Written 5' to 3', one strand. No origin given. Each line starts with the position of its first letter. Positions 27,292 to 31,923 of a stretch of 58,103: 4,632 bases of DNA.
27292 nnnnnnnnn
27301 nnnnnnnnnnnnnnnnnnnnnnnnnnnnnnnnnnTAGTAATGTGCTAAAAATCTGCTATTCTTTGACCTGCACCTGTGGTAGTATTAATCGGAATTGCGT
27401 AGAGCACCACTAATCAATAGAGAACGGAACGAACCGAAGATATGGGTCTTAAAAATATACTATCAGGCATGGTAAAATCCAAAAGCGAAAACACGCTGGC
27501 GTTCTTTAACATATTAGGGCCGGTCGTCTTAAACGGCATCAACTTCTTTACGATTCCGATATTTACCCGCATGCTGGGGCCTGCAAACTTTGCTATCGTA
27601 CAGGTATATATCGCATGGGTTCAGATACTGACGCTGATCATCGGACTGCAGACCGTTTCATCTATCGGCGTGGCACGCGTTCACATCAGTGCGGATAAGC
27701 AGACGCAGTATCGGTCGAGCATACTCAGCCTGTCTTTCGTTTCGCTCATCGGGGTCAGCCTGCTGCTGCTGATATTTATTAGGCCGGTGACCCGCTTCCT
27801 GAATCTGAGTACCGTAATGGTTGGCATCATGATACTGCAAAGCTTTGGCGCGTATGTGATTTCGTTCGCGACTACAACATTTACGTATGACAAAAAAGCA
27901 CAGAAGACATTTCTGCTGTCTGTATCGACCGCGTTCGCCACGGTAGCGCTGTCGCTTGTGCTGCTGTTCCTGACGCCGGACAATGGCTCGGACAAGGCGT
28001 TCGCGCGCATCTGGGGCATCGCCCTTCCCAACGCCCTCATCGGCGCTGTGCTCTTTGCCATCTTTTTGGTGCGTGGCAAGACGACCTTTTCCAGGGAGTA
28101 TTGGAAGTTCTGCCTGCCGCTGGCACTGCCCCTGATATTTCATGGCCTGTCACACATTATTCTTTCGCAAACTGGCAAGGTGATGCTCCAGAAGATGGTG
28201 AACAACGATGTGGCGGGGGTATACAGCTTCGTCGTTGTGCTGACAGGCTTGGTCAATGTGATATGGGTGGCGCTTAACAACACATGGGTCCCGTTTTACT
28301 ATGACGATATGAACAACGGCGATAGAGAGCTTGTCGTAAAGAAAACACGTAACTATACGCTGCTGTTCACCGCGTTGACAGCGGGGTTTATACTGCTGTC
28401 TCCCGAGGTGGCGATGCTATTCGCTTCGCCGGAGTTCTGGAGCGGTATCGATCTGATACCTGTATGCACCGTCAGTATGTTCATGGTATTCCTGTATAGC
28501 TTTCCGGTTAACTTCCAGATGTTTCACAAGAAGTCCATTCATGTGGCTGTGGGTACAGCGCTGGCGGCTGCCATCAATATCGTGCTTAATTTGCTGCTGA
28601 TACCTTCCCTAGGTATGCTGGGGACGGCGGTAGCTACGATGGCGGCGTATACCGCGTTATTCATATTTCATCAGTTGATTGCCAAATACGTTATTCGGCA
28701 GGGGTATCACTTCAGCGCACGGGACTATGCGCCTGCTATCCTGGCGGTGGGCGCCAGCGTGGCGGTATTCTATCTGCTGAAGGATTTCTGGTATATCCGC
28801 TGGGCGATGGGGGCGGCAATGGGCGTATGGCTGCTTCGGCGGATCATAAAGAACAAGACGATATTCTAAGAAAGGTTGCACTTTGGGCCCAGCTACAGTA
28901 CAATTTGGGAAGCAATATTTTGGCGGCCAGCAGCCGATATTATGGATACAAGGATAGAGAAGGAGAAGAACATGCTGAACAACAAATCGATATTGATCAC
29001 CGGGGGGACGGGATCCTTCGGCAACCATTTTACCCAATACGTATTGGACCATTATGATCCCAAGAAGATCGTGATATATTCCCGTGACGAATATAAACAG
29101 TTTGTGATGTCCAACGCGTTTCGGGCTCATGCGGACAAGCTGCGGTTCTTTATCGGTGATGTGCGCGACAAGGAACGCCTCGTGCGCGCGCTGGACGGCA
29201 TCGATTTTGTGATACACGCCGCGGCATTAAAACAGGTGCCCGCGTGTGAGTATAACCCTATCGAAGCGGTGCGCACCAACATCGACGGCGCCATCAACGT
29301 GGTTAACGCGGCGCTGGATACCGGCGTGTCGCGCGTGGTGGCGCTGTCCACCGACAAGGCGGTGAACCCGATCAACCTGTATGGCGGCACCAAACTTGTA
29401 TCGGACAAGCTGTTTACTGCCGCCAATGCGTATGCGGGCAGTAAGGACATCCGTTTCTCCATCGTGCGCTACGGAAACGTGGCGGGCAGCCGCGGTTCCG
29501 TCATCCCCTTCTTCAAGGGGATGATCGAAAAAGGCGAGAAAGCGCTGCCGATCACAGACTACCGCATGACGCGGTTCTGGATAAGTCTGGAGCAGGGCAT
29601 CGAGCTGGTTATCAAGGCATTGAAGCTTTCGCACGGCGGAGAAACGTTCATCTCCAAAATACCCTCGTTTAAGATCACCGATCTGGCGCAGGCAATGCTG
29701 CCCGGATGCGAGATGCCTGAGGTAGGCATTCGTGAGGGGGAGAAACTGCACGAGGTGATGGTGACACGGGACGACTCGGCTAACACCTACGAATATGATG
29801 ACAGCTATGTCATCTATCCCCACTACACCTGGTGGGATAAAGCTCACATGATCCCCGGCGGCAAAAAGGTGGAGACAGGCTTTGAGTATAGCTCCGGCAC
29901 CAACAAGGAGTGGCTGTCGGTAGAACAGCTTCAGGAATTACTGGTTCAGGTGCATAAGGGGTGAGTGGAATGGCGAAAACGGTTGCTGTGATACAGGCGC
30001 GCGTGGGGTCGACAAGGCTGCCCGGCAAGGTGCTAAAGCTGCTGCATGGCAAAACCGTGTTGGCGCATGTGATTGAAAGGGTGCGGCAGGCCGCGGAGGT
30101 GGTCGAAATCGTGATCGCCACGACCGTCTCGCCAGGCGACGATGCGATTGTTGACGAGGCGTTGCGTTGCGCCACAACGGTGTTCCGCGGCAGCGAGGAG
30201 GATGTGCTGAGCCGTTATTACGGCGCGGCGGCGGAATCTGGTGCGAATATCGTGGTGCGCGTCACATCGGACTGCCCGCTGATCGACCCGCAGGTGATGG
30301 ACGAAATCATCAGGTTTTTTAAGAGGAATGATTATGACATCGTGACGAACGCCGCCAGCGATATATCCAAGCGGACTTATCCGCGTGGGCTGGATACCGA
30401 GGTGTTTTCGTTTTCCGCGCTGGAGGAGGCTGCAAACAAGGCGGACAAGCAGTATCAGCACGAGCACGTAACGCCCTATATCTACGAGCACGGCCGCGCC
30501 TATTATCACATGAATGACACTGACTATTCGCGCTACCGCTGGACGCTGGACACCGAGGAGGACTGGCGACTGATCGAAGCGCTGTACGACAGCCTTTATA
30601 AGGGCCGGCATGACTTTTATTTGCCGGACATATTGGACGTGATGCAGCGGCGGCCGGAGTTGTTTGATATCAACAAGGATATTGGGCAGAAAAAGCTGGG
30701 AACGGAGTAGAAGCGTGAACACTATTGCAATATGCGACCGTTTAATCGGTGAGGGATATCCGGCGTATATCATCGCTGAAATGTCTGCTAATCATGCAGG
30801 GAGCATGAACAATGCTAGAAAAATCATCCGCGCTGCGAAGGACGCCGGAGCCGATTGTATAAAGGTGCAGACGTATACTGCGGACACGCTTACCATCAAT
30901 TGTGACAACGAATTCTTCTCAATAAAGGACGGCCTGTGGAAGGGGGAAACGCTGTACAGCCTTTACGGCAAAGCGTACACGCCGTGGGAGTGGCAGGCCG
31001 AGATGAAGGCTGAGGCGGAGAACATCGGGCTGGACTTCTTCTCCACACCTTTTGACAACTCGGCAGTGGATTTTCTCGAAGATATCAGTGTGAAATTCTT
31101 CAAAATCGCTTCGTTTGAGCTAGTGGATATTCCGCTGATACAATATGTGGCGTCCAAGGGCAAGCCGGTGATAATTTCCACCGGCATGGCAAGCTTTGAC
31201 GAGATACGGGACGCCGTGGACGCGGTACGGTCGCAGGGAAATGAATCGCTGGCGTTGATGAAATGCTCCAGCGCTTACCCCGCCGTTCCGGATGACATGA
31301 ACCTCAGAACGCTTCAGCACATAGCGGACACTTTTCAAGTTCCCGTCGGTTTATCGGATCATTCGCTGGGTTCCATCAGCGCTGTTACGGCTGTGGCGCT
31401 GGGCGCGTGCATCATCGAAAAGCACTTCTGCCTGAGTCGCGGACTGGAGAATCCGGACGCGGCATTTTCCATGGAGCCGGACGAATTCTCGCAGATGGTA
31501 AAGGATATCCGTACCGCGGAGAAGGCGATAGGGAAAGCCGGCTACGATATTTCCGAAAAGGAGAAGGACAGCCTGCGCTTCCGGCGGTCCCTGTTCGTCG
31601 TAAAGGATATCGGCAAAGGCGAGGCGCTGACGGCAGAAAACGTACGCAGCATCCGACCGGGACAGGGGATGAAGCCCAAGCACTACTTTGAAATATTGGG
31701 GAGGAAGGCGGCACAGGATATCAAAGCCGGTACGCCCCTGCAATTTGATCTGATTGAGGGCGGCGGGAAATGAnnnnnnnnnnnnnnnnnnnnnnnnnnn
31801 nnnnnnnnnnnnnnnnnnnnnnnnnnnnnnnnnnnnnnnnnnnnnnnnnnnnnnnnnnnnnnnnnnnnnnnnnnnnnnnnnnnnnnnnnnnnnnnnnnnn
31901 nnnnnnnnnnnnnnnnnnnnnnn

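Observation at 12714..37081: Composite Gram-positive surface-glycan locus combining a di-N-acetylated uronic acid pathway, a nonulosonate pathway, Wzx/Wzy and a Gtr-type modification module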

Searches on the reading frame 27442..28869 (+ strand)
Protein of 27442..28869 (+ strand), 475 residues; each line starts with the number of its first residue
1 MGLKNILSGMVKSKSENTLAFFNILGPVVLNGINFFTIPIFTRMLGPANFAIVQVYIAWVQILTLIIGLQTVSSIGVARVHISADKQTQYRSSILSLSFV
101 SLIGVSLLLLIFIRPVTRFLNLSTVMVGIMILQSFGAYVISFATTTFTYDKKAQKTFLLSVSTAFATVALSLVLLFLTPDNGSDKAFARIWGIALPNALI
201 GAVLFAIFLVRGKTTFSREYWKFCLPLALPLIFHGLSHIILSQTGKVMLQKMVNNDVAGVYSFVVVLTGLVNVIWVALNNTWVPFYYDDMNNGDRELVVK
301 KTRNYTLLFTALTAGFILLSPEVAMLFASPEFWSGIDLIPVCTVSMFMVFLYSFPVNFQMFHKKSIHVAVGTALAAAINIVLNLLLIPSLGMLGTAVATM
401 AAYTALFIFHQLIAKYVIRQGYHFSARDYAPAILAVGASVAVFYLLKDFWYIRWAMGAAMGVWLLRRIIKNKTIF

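Call 4: search_protein_families(library=pfam, proteins=[window:27442-28869:+])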
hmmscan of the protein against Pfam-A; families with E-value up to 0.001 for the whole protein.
window:27442-28869:+ (475 aa): 1 family
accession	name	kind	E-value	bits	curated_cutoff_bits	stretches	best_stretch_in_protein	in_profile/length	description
PF01943.22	Polysacc_synt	-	5.9e-22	78.8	28.2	1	21-284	6-268/274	Polysaccharide biosynthesis protein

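Call 6: search_protein_families(library=ncbifam, proteins=[window:27442-28869:+])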
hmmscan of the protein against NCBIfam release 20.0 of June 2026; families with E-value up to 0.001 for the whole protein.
window:27442-28869:+ (475 aa): 1 family
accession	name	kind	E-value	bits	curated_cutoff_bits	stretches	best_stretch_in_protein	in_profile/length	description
NF050818.1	PolSacchBiosHfsF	equivalog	6.1e-09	35.4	700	1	33-405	19-394/468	polysaccharide biosynthesis protein HfsF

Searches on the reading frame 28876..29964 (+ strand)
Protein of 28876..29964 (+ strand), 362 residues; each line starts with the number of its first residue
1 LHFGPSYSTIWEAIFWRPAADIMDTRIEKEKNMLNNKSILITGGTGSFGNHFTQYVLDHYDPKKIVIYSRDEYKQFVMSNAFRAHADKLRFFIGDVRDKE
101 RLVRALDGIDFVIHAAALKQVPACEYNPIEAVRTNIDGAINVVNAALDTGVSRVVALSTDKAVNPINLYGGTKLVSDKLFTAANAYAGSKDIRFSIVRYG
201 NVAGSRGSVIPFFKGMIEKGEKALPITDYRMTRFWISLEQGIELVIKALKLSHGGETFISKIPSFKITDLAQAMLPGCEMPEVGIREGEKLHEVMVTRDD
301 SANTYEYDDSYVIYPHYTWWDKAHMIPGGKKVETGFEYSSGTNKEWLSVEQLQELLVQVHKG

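Call 4: search_protein_families(library=pfam, proteins=[window:28876-29964:+])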
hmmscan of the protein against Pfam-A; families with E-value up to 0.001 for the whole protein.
window:28876-29964:+ (362 aa): 10 families
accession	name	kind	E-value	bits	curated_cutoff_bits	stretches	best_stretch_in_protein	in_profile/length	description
PF02719.21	Polysacc_synt_2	-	2.1e-100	336.2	20.2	1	39-313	1-291/293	Polysaccharide biosynthesis protein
PF01370.27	Epimerase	-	4.9e-25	88.8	20.9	1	39-251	1-227/240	NAD dependent epimerase/dehydratase family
PF16363.11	GDP_Man_Dehyd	-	1.9e-16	60.9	27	1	40-260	1-248/332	GDP-mannose 4,6 dehydratase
PF01073.25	3Beta_HSD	-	4.6e-15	55.8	22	1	40-165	1-122/280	3-beta hydroxysteroid dehydrogenase/isomerase family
PF04321.23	RmlD_sub_bind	-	1.3e-09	38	27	1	38-207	2-156/287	RmlD substrate binding domain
PF13460.12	NAD_binding_10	-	4.4e-09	36.9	27.2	1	43-165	1-104/184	NAD(P)H-binding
PF05368.20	NmrA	-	8.8e-07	29.2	27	1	36-155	2-103/298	NmrA-like family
PF07993.18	NAD_binding_4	-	8.9e-07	28.7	20.1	1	41-165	1-142/258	Male sterility protein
PF00106.31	adh_short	-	2.8e-05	24.1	26.6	1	37-203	1-183/195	short chain dehydrogenase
PF08659.16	KR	-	0.00017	22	22.6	1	39-119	3-92/180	KR domain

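Call 6: search_protein_families(library=ncbifam, proteins=[window:28876-29964:+])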
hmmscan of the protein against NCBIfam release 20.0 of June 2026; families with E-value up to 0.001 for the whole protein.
window:28876-29964:+ (362 aa): 23 families
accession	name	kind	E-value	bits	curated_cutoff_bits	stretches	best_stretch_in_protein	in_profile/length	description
TIGR03589.1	PseB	equivalog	2.5e-161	536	407.75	1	33-355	1-323/324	UDP-N-acetylglucosamine 4,6-dehydratase (inverting)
TIGR04130.1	FnlA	equivalog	5.5e-75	252.4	730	1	33-359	1-328/337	UDP-N-acetylglucosamine 4,6-dehydratase/5-epimerase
TIGR04180.1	EDH_00030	hypoth_equivalog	1.1e-20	73.9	475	1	39-233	1-209/297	NAD-dependent 4,6-dehydratase LegB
TIGR01179.1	galE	equivalog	4.8e-16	58.5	262.3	1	39-206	2-180/332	UDP-glucose 4-epimerase GalE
TIGR01181.1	dTDP_gluc_dehyt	equivalog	2.1e-12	46.8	365.1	1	39-190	2-155/321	dTDP-glucose 4,6-dehydratase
NF041293.1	G6PDh_Azf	equivalog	2.4e-12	46.8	400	1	36-164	2-120/252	NAD-dependent glucose-6-phosphate dehydrogenase Azf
TIGR01214.1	rmlD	equivalog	2.9e-11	43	224.05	1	39-223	2-170/285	dTDP-4-dehydrorhamnose reductase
TIGR03466.1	HpnA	hypoth_equivalog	1.3e-10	40.7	367.65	1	39-161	3-115/327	hopanoid-associated sugar epimerase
TIGR02622.1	CDP_4_6_dhtase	equivalog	6.1e-10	38.8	278.45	1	35-163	3-133/352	CDP-glucose 4,6-dehydratase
NF007956.0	PRK10675.1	subfamily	7.9e-10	38.4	394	1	39-157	3-122/338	UDP-glucose 4-epimerase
NF011728.1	PRK15181.1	equivalog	1e-08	34.6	760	1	85-155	67-137/348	Vi polysaccharide biosynthesis UDP-N-acetylglucosaminuronic acid C-4 epimerase TviC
NF042422.1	oxyalk_red_OleD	equivalog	2.7e-07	30.3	580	1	39-161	3-112/329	2-alkyl-3-oxoalkanoate reductase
NF007582.0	PRK10217.1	equivalog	3.5e-07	29.7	698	1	37-189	2-157/355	dTDP-glucose 4,6-dehydratase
NF037940.1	PKS_MbtD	equivalog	5.1e-07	28.1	1150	1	14-124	630-744/978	mycobactin polyketide synthase MbtD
NF005539.0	PRK07201.1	equivalog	8.2e-07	28.1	549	1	39-148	3-114/657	SDR family oxidoreductase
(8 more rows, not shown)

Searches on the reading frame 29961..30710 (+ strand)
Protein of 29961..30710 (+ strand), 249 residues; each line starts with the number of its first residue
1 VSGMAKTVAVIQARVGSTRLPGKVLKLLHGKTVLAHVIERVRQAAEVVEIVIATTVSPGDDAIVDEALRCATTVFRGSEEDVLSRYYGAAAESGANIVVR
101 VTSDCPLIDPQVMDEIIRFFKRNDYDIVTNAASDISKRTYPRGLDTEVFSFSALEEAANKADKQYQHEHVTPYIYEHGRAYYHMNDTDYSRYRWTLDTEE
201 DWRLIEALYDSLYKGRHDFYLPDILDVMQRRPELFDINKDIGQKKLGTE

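Call 4: search_protein_families(library=pfam, proteins=[window:29961-30710:+])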
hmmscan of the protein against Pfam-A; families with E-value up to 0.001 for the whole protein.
window:29961-30710:+ (249 aa): 2 families
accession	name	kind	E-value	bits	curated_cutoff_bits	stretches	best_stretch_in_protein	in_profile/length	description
PF02348.25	CTP_transf_3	-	1.1e-32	114.1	22.6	1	8-182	1-170/217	Cytidylyltransferase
PF12804.13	NTP_transf_3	-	6.8e-08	33.3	27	1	22-133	15-124/160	MobA-like NTP transferase domain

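Call 6: search_protein_families(library=ncbifam, proteins=[window:29961-30710:+])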
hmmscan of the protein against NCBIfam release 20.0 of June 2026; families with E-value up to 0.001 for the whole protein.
window:29961-30710:+ (249 aa): 13 families
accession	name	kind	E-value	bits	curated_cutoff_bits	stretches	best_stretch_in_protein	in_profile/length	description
NF009905.0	PRK13368.1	subfamily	2.4e-20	72.9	255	1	6-137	2-131/243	3-deoxy-manno-octulosonate cytidylyltransferase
NF003952.0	PRK05450.1-5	subfamily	1.5e-17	63.6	193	1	6-135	2-131/250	3-deoxy-manno-octulosonate cytidylyltransferase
NF003948.0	PRK05450.1-1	equivalog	5.6e-17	61.8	281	1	5-134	4-134/248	3-deoxy-manno-octulosonate cytidylyltransferase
NF003950.0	PRK05450.1-3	subfamily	1e-15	57.7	234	1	6-141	2-139/248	3-deoxy-manno-octulosonate cytidylyltransferase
TIGR00466.1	kdsB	equivalog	5.5e-09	35.8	155.2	1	8-132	4-128/241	3-deoxy-manno-octulosonate cytidylyltransferase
TIGR03584.1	PseF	equivalog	1.3e-06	28.2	205.7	1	8-71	1-60/222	pseudaminic acid cytidylyltransferase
TIGR01173.1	glmU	equivalog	2.5e-05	23.3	366.85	1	22-134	19-131/452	bifunctional UDP-N-acetylglucosamine diphosphorylase/glucosamine-1-phosphate N-acetyltransferase GlmU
NF001457.0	PRK00317.1-3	equivalog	9.3e-05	22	164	1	23-130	19-124/200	molybdenum cofactor guanylyltransferase MobA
TIGR03310.1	matur_MocA_YgfJ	equivalog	0.00012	22.1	186.45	1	10-134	3-129/188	molybdenum cofactor cytidylyltransferase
NF010934.1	PRK14354.1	equivalog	0.00012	20.7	450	1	9-142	2-137/447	bifunctional UDP-N-acetylglucosamine diphosphorylase/glucosamine-1-phosphate N-acetyltransferase GlmU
NF010932.0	PRK14352.1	equivalog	0.0007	18.4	611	1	7-171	7-177/488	bifunctional UDP-N-acetylglucosamine diphosphorylase/glucosamine-1-phosphate N-acetyltransferase GlmU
TIGR02665.1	molyb_mobA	equivalog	0.00082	19.4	151.85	0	16-132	10-125/186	molybdenum cofactor guanylyltransferase MobA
NF010933.0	PRK14353.1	equivalog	0.00096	17.9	505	0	7-157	6-159/453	bifunctional UDP-N-acetylglucosamine diphosphorylase/glucosamine-1-phosphate N-acetyltransferase GlmU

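Call 73: search_solved_structures(query=window:29961-30710:+, max_evalue=0.001)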
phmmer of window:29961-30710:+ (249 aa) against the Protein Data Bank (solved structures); distinct sequences matched with E-value up to 0.001: 13.
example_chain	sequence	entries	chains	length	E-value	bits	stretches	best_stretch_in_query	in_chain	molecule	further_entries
6oew_A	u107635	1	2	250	2.5e-39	138.5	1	8-236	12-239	Cytidylyltransferase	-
1gq9_A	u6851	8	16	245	1.5e-09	41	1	6-121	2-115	3-DEOXY-MANNO-OCTULOSONATE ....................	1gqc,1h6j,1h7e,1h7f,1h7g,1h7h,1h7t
8ees_A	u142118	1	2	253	3.6e-09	39.8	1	9-120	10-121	3-deoxy-manno-octulosonate cytidylyltransferase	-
3k8d_A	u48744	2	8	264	3.7e-08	36.5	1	7-117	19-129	3-deoxy-manno-octulosonate cytidylyltransferase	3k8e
1vh1_A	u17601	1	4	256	4.8e-08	36.1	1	8-117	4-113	3-deoxy-manno-octulosonate cytidylyltransferase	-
3duv_A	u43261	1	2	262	8.1e-08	35.4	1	9-117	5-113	3-deoxy-manno-octulosonate cytidylyltransferase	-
1vh3_A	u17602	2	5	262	8.1e-08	35.4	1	9-117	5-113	3-deoxy-manno-octulosonate cytidylyltransferase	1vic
3jtj_A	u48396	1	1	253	3.2e-07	33.4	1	6-116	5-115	3-deoxy-manno-octulosonate cytidylyltransferase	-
3oam_A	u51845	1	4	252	2.3e-06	30.6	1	9-116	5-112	3-deoxy-manno-octulosonate cytidylyltransferase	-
3tqd_A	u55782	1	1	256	6.8e-06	29.1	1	5-125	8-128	3-deoxy-manno-octulosonate cytidylyltransferase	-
4xwi_A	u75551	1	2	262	1.8e-05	27.7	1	9-119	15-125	3-deoxy-manno-octulosonate cytidylyltransferase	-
4fcu_A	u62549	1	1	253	6.9e-05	25.8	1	10-119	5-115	3-deoxy-manno-octulosonate cytidylyltransferase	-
3pol_A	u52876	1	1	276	7e-05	25.7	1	10-119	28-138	3-deoxy-manno-octulosonate cytidylyltransferase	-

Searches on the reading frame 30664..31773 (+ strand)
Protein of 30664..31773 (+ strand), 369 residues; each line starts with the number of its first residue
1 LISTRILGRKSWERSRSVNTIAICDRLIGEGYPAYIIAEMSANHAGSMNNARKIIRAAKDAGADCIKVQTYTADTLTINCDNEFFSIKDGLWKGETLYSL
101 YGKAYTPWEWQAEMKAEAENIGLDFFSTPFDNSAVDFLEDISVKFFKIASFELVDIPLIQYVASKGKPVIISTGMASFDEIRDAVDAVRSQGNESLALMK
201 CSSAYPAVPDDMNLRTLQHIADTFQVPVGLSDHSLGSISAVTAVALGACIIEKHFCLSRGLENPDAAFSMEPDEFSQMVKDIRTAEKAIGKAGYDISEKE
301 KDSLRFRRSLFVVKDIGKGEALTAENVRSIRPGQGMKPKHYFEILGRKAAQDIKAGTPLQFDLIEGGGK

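Call 4: search_protein_families(library=pfam, proteins=[window:30664-31773:+])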
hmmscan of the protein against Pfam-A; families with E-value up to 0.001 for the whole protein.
window:30664-31773:+ (369 aa): 2 families
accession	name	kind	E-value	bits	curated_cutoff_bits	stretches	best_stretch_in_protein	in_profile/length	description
PF03102.20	NeuB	-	1.2e-89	300.3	22.1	1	54-292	1-239/241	NeuB family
PF08666.17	SAF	-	2.6e-11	44.4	21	1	307-364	1-62/63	SAF domain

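Call 6: search_protein_families(library=ncbifam, proteins=[window:30664-31773:+])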
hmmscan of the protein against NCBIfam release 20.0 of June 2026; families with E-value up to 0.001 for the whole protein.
window:30664-31773:+ (369 aa): 5 families
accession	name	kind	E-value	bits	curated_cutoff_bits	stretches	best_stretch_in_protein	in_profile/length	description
TIGR03586.1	PseI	equivalog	1.7e-146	487.6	340.25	1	34-359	2-327/327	pseudaminic acid synthase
TIGR03569.1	NeuB_NnaB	equivalog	1.2e-94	317.1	399.65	1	35-357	2-327/329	N-acetylneuraminate synthase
NF006421.0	PRK08673.1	subfamily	6.1e-05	22.4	335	1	116-291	152-335/338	3-deoxy-7-phosphoheptulonate synthase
TIGR01361.1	DAHP_synth_Bsub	equivalog_domain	0.00023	20.6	267.75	0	114-283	81-258/260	3-deoxy-7-phosphoheptulonate synthase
NF009933.0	PRK13396.1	subfamily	0.0007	18.7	486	0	117-292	159-344/352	3-deoxy-7-phosphoheptulonate synthase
